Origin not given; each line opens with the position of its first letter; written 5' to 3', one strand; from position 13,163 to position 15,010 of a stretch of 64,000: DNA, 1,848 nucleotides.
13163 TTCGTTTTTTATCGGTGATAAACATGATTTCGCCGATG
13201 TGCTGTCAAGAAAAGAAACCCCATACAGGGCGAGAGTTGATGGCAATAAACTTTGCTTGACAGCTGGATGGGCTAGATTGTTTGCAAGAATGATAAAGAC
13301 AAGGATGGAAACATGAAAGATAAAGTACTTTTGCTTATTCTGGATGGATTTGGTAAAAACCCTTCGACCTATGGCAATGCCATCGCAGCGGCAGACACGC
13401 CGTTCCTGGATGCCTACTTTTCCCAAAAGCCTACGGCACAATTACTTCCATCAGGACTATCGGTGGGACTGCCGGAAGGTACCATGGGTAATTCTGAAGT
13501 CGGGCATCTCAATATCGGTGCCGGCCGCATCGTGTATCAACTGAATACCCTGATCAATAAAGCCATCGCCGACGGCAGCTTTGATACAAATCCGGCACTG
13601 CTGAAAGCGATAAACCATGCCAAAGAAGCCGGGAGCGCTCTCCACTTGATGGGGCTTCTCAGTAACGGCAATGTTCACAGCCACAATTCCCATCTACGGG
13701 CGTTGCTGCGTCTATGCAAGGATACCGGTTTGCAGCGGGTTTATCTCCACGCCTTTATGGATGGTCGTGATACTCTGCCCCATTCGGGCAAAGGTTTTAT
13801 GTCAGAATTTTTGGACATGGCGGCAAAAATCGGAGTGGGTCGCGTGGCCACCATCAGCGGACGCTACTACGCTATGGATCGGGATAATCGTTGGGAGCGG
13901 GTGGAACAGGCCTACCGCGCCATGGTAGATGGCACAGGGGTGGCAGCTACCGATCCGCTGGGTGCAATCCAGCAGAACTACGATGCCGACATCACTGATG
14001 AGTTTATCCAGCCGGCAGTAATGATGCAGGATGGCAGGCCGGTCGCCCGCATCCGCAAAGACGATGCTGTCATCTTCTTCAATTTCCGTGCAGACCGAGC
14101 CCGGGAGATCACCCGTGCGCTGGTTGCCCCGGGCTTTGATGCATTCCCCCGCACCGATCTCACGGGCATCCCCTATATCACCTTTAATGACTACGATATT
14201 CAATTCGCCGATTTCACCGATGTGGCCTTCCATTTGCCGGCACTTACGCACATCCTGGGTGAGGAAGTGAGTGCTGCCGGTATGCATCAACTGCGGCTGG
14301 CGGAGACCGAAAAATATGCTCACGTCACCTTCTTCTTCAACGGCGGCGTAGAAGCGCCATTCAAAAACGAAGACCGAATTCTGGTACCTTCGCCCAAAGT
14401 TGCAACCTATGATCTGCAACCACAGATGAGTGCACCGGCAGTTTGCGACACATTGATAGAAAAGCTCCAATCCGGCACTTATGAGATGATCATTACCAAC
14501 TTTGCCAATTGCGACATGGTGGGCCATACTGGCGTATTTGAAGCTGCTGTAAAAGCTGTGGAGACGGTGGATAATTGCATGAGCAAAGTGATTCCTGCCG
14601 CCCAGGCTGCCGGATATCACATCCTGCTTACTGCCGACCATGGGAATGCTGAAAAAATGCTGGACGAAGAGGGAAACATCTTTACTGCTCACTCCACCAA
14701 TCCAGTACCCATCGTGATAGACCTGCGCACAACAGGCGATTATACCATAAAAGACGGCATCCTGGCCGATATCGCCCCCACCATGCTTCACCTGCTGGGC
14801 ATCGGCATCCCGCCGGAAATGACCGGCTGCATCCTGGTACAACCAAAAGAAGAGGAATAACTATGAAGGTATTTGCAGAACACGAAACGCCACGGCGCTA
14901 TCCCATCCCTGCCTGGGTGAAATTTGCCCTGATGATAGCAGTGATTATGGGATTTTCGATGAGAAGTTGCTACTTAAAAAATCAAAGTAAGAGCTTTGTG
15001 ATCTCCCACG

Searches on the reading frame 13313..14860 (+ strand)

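Call 81: search_protein_families(library=pfam, proteins=[window:13313-14860:+], max_evalue=0.00001)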
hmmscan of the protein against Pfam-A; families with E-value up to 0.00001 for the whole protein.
window:13313-14860:+ (515 aa): 2 families
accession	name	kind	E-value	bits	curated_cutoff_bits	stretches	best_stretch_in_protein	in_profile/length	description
PF06415.18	iPGM_N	-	1.3e-84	283.5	27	1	81-295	1-216/217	BPG-independent PGAM N-terminus (iPGM_N)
PF01676.23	Metalloenzyme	-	4.9e-77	259.3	24.3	1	4-497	2-250/252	Metalloenzyme superfamily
